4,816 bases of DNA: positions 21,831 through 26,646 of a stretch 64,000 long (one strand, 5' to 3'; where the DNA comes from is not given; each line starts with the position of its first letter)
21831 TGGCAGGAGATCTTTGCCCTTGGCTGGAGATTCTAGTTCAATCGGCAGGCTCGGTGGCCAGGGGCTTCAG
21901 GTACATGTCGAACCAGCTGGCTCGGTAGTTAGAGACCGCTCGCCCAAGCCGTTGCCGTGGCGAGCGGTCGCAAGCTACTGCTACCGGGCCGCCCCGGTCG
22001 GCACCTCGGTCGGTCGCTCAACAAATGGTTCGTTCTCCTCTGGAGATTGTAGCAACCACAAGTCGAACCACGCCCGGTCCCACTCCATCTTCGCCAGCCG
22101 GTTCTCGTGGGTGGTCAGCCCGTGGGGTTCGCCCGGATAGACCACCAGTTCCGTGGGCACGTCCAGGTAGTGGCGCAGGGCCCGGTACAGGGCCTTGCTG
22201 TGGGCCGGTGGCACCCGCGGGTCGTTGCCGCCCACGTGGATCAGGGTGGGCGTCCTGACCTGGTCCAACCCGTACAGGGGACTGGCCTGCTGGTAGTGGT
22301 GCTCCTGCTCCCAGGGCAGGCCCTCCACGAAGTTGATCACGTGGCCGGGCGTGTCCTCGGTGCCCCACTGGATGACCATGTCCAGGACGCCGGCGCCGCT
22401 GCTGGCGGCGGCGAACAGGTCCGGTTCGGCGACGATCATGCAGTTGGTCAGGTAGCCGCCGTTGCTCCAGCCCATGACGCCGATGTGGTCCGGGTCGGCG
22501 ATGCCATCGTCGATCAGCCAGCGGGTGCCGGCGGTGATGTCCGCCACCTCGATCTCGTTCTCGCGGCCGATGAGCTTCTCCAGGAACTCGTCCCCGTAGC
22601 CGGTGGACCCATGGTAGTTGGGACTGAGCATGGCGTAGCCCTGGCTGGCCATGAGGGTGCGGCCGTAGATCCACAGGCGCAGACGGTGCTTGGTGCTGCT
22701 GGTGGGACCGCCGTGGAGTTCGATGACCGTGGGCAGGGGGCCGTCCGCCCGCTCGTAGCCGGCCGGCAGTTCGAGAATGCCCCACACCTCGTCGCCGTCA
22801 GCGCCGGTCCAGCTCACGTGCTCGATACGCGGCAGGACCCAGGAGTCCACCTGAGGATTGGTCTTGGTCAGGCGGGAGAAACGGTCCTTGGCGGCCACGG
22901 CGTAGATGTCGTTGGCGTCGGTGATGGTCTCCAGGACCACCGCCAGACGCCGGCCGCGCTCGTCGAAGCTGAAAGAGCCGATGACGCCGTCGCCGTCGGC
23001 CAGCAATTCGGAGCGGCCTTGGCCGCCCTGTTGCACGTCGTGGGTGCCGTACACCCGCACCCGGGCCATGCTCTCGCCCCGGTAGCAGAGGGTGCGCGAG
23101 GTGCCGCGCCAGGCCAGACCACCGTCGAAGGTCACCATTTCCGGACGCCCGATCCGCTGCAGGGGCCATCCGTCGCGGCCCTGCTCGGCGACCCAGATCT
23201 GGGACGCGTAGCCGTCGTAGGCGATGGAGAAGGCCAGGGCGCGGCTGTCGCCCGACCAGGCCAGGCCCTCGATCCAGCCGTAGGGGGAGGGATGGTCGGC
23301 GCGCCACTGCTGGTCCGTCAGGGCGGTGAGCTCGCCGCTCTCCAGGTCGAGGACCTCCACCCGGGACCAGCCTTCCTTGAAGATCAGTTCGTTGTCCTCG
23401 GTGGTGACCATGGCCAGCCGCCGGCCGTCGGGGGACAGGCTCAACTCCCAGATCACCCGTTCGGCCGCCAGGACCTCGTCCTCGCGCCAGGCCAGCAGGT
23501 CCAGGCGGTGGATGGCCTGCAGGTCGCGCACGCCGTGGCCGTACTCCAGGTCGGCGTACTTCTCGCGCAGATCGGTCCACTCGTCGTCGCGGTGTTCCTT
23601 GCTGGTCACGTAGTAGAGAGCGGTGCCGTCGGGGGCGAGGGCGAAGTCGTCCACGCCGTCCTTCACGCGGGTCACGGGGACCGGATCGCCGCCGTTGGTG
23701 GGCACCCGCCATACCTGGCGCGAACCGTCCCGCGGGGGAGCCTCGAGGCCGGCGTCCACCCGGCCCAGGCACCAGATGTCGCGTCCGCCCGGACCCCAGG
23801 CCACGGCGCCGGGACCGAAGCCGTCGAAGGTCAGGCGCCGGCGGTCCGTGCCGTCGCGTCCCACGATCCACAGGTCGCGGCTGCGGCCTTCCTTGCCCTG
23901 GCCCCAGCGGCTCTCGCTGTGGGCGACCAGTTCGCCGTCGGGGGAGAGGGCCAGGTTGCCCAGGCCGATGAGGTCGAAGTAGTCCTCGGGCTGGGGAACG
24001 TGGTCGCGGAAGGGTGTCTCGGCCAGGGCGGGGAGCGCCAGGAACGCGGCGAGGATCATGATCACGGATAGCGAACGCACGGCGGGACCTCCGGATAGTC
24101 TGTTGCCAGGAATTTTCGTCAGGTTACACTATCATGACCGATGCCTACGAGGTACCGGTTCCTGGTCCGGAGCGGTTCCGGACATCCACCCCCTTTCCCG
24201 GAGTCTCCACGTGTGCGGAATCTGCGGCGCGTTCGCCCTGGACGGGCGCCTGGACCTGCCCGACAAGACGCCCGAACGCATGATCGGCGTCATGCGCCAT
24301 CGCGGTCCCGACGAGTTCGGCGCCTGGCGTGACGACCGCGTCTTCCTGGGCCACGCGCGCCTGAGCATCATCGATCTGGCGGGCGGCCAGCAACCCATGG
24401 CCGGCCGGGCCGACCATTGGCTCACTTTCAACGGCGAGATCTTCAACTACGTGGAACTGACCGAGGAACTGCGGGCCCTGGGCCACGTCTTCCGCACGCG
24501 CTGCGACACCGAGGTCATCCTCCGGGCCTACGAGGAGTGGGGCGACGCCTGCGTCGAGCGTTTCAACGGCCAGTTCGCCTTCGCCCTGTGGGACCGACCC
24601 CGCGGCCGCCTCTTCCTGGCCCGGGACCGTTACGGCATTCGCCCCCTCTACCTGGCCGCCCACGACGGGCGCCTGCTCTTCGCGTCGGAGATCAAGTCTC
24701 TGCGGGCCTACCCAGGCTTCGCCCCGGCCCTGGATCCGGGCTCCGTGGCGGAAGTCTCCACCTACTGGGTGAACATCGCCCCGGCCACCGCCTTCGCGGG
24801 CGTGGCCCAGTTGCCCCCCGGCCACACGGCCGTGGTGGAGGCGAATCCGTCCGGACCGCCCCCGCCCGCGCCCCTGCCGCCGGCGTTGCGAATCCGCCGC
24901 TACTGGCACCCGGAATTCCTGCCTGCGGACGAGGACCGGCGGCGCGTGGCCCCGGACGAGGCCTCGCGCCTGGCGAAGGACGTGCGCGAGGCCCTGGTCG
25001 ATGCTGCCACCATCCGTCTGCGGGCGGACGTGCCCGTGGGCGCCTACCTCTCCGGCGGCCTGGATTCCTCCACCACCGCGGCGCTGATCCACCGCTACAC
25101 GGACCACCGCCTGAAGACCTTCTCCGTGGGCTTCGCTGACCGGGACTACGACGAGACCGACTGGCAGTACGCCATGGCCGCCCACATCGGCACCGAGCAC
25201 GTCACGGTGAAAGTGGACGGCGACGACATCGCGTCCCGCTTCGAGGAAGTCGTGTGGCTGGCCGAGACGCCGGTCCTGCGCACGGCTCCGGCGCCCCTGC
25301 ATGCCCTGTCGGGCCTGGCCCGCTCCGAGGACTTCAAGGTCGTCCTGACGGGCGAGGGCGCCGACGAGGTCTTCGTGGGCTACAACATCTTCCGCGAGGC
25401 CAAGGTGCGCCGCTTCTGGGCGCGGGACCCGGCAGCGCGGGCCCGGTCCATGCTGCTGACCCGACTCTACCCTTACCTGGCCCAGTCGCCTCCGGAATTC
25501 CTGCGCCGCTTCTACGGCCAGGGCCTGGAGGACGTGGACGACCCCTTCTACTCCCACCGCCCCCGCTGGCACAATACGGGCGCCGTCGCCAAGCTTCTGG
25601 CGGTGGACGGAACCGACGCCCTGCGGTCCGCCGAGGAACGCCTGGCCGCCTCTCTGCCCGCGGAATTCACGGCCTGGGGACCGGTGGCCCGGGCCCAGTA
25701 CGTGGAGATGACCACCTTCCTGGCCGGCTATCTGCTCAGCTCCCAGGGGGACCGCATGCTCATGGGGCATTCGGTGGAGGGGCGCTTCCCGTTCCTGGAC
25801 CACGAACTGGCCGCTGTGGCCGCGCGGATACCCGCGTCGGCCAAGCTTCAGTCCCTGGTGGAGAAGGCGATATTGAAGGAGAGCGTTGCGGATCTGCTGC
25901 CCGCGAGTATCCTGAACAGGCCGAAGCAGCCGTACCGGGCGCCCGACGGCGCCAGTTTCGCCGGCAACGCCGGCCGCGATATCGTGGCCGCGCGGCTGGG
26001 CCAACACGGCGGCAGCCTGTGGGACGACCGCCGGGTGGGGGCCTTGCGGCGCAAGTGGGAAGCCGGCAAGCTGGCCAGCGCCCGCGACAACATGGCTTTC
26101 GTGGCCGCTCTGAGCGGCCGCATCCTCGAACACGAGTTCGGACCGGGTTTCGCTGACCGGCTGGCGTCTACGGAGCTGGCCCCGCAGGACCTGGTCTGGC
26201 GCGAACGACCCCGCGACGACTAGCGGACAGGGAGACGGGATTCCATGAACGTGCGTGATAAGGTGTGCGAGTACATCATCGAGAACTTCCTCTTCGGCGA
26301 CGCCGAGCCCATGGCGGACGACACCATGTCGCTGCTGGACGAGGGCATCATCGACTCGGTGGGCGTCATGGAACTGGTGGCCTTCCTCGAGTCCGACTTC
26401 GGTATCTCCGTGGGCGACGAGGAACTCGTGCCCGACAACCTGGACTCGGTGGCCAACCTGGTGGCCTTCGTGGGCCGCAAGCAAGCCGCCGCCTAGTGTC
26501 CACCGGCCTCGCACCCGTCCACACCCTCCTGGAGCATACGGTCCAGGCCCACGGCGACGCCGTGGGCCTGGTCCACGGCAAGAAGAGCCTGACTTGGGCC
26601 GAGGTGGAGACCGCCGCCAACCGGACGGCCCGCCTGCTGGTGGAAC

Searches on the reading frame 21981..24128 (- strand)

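Call 19: search_protein_families(library=pfam, proteins=[window:21981-24128:-], max_evalue=0.0001)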
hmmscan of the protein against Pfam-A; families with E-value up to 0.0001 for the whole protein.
window:21981-24128:- (715 aa): 4 families
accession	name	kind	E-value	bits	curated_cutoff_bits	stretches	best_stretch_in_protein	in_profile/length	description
PF00326.27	Peptidase_S9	-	1.5e-46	159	22.6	1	491-692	8-210/213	Prolyl oligopeptidase family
PF20434.5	BD-FAE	-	5.7e-10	39.5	26.8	1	461-651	9-215/215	BD-FAE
PF01738.24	DLH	-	2.8e-07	30.8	21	1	493-677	37-194/217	Dienelactone hydrolase family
PF07859.19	Abhydrolase_3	-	1.7e-06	28.4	25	0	608-671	147-208/210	alpha/beta hydrolase fold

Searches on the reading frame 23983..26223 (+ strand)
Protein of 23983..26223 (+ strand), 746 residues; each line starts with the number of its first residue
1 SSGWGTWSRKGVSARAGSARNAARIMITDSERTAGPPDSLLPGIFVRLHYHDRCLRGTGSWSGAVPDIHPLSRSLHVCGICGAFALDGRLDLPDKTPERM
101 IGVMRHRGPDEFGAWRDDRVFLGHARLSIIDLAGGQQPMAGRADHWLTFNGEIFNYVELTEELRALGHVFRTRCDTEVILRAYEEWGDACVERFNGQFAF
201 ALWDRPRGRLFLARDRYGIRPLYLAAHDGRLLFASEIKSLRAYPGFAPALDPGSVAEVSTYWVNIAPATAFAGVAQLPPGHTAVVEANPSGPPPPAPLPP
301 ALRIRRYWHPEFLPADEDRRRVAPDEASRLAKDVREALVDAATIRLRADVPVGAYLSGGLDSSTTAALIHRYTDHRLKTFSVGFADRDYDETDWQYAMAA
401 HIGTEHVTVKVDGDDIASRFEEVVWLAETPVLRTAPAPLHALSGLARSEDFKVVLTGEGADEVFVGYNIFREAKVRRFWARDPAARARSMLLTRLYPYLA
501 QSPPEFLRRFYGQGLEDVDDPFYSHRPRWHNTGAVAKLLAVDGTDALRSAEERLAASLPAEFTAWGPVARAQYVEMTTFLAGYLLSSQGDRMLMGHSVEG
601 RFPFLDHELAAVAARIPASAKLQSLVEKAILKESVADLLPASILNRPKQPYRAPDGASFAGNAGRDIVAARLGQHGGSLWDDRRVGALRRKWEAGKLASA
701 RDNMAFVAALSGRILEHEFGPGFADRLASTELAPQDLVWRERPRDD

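Call 19: search_protein_families(library=pfam, proteins=[window:23983-26223:+], max_evalue=0.0001)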
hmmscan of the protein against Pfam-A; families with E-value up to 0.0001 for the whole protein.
window:23983-26223:+ (746 aa): 3 families
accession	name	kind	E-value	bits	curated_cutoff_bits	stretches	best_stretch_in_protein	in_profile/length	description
PF00733.27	Asn_synthase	-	3.7e-89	300.3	21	1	334-707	2-346/354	Asparagine synthase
PF13537.11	GATase_7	-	3.1e-45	153.6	25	1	124-241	1-122/123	Glutamine amidotransferase domain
PF13522.11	GATase_6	-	4.4e-44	150.1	27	1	109-236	1-130/130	Glutamine amidotransferase domain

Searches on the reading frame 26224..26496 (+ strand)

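Call 19: search_protein_families(library=pfam, proteins=[window:26224-26496:+], max_evalue=0.0001)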
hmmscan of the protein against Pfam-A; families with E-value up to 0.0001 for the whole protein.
window:26224-26496:+ (90 aa): 1 family
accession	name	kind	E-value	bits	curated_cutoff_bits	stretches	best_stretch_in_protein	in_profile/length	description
PF00550.31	PP-binding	-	4.2e-06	27.4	20.8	1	26-83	14-67/67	Phosphopantetheine attachment site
